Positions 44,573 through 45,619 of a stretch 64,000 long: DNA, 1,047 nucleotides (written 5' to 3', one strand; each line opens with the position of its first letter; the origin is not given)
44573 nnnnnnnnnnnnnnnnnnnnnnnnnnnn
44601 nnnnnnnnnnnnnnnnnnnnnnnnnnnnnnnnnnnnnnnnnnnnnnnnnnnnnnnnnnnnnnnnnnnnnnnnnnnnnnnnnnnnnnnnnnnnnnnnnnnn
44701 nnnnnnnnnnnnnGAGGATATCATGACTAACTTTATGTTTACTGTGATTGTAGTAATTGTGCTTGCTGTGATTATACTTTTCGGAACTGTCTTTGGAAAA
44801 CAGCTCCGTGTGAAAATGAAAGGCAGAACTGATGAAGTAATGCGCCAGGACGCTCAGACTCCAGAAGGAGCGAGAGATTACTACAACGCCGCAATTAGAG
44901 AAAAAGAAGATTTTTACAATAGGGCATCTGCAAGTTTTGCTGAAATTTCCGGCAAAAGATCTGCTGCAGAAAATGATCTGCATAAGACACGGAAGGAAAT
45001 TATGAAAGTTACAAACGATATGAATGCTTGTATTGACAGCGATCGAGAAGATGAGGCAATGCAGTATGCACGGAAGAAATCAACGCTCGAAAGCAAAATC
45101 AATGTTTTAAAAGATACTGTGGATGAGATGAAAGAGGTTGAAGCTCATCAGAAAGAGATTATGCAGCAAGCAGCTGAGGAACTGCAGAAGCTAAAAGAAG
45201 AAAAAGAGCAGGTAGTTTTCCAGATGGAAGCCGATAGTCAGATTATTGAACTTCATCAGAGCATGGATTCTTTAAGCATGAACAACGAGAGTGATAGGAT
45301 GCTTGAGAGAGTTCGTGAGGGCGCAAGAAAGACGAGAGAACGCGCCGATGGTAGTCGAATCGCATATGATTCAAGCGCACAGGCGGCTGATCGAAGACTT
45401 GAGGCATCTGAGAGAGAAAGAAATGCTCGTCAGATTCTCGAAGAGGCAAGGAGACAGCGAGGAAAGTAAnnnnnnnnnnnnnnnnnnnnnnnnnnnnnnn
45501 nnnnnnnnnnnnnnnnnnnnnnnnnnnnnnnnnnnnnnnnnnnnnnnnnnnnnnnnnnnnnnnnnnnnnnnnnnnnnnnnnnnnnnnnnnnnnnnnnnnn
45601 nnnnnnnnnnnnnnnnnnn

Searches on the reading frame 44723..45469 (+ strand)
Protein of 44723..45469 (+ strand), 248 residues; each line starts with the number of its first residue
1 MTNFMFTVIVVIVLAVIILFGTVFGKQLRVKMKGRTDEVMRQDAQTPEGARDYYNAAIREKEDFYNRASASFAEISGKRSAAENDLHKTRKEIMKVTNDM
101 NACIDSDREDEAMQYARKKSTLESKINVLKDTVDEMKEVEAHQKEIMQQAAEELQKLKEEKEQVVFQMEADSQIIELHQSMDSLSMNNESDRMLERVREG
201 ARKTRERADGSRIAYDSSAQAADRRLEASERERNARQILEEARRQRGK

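Call 75: search_protein_families(library=pfam, proteins=[window:44723-45469:+], max_evalue=0.0001)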
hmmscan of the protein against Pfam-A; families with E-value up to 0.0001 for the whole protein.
window:44723-45469:+ (248 aa): 1 family
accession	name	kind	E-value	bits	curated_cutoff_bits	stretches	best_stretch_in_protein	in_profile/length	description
PF04012.17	PspA_IM30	-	5e-06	26.7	33.9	1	52-247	26-219/220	PspA/IM30 family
